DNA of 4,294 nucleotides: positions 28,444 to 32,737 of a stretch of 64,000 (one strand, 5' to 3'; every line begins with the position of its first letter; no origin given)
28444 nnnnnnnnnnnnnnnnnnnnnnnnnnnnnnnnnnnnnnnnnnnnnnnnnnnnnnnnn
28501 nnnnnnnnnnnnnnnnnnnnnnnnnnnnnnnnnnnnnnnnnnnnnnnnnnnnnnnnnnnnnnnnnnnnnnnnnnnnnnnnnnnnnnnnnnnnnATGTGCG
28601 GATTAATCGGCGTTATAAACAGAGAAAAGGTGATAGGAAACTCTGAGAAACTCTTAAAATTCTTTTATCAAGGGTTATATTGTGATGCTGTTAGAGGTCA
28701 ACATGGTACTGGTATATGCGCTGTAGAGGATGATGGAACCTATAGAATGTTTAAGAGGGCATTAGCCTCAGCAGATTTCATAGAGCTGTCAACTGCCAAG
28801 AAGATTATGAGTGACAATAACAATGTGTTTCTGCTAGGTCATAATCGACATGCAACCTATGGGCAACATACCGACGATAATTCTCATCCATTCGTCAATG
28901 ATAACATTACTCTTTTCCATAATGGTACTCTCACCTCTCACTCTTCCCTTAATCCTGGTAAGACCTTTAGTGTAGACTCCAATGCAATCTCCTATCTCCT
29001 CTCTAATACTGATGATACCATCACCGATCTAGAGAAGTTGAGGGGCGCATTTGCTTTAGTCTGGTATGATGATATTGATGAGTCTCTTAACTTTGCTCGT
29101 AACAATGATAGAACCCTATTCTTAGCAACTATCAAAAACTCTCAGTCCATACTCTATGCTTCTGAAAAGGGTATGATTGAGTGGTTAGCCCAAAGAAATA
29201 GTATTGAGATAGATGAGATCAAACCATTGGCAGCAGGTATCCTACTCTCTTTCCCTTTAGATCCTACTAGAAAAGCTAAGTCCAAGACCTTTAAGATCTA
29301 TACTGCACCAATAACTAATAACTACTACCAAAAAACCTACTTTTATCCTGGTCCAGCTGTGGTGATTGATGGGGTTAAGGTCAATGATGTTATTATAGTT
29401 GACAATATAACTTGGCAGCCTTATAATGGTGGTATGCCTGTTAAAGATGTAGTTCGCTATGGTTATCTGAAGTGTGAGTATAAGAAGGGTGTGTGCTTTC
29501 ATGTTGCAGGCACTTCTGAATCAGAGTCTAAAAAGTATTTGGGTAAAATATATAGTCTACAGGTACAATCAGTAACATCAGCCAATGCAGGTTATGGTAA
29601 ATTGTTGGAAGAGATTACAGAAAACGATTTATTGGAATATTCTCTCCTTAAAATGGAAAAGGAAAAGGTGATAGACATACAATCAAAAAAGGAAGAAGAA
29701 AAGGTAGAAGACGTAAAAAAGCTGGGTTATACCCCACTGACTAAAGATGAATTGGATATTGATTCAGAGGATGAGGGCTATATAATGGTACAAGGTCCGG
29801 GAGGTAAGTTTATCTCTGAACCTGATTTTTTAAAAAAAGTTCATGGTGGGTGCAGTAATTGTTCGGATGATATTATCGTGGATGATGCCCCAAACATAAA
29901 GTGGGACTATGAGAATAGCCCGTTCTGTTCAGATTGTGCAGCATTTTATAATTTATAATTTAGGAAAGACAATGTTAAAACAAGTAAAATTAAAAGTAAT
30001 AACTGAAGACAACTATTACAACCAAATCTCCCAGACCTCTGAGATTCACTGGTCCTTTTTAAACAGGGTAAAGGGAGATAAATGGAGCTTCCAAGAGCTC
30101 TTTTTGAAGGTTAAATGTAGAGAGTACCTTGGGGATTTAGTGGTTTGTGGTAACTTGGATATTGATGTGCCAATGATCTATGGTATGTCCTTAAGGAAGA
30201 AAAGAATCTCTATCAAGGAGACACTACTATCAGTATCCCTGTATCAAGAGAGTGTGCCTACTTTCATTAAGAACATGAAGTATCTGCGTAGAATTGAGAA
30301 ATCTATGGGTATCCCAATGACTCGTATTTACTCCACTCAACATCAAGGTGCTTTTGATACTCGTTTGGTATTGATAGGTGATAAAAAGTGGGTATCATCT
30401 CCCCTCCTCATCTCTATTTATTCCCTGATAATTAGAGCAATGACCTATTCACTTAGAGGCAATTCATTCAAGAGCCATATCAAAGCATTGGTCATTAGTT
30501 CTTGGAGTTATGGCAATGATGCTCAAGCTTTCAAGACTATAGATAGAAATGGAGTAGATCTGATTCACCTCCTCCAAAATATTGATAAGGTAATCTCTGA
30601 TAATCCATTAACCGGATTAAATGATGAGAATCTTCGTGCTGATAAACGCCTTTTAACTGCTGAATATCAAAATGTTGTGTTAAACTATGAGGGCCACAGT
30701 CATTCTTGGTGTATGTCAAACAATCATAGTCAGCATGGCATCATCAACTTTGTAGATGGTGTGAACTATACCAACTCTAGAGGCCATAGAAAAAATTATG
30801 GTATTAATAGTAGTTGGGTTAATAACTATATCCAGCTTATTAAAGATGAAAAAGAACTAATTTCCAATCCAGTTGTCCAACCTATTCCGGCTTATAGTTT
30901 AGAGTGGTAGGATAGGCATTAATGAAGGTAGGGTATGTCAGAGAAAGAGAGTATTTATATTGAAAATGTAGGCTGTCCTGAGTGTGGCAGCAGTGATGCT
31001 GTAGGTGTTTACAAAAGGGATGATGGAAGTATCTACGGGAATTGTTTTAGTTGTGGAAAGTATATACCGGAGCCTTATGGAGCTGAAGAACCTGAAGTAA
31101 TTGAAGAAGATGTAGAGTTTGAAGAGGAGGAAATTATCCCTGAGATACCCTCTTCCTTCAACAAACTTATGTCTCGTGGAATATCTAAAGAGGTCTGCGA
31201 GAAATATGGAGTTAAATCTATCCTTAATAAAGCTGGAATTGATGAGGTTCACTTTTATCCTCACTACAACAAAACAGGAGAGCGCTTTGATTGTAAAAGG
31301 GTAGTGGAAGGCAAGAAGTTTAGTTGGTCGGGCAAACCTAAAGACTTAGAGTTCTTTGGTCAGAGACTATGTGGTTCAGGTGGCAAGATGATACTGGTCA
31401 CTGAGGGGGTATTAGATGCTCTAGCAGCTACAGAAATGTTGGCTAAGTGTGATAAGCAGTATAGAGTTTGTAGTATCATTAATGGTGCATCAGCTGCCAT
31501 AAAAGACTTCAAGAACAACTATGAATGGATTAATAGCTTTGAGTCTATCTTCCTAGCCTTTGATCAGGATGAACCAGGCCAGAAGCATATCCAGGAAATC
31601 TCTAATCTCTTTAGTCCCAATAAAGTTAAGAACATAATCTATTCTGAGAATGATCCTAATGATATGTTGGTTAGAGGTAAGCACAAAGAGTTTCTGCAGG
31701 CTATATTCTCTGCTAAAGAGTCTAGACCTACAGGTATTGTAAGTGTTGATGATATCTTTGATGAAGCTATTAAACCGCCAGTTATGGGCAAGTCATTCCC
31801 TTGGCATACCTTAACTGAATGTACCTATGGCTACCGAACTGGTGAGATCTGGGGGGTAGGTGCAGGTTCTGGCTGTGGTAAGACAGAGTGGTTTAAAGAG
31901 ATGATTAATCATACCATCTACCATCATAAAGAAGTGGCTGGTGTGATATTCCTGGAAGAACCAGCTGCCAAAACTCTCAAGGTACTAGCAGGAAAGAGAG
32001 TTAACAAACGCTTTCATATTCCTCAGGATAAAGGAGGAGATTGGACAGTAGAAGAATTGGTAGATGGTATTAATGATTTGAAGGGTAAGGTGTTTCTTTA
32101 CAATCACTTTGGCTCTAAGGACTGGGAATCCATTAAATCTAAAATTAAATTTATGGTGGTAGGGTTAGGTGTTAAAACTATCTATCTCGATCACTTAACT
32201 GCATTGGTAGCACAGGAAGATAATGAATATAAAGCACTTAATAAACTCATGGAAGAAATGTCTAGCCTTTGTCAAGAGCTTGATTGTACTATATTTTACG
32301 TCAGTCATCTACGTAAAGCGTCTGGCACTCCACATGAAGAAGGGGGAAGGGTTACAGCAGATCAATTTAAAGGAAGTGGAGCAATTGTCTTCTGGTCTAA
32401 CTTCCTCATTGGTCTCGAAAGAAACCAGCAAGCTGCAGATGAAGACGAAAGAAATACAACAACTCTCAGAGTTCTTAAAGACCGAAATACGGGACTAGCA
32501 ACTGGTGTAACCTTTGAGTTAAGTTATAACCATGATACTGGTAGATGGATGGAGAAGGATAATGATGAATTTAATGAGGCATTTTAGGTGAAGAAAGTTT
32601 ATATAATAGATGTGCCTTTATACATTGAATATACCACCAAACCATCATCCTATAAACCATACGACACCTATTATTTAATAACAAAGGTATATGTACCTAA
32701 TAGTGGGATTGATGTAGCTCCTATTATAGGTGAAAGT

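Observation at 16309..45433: One conserved 37-39 bp element starts at the predicted +1 of three leftward promoters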

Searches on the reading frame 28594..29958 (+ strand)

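Call 14: search_protein_families(library=phrogs, proteins=[window:28594-29958:+], max_evalue=0.001)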
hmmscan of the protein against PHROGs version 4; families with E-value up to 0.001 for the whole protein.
window:28594-29958:+ (454 aa): 5 families
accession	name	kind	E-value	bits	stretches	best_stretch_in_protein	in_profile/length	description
phrog_4736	-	other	2.2e-72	246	2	1-226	1-224/498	L-glutamine-D-fructose-6-phosphate aminotransferase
phrog_18128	-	other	5.8e-43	148.4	1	1-223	1-218/437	aminotransferase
phrog_14519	-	moron, auxiliary metabolic gene and host takeover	2.6e-15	57.5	1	22-207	20-209/295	glutamine amidotransferase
phrog_13807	-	unknown function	1.6e-09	37.7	1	1-120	1-111/609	-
phrog_13070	-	unknown function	0.00053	20.4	1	36-124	33-122/255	-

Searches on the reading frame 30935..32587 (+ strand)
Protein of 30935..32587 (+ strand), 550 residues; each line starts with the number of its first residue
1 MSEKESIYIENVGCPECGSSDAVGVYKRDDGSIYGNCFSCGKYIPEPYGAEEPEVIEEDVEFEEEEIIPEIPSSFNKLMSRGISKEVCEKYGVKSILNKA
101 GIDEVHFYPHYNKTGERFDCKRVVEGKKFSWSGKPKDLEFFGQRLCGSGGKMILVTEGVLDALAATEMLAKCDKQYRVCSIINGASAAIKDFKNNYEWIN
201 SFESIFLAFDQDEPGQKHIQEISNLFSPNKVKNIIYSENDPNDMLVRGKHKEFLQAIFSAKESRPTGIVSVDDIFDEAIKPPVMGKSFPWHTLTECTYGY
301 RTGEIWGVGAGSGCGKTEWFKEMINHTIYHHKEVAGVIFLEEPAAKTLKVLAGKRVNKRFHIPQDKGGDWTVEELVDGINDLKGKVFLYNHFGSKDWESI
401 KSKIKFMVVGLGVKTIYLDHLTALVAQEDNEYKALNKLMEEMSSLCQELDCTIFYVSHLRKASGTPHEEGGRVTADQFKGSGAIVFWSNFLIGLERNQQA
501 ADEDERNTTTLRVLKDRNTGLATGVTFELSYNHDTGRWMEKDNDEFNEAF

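Call 14: search_protein_families(library=phrogs, proteins=[window:30935-32587:+], max_evalue=0.001)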
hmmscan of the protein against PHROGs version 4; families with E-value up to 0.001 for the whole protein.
window:30935-32587:+ (550 aa): 7 families
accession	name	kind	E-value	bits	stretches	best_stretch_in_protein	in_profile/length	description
phrog_239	-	DNA, RNA and nucleotide metabolism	1e-167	561.5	1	3-545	34-603/801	DNA primase/helicase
phrog_19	-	DNA, RNA and nucleotide metabolism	2.8e-21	77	1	231-545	275-585/621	DnaB-like replicative helicase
phrog_243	-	DNA, RNA and nucleotide metabolism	9.8e-14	51.9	1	288-539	20-266/273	DnaB-like replicative helicase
phrog_5482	-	unknown function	1.5e-11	44.6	1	284-545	31-303/341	-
phrog_47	-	DNA, RNA and nucleotide metabolism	3.7e-10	40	1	11-260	52-337/947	DNA primase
phrog_849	-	DNA, RNA and nucleotide metabolism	2.7e-07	30.9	1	78-293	153-372/435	DNA primase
phrog_3123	-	unknown function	1.8e-05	24.5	1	401-518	446-563/583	-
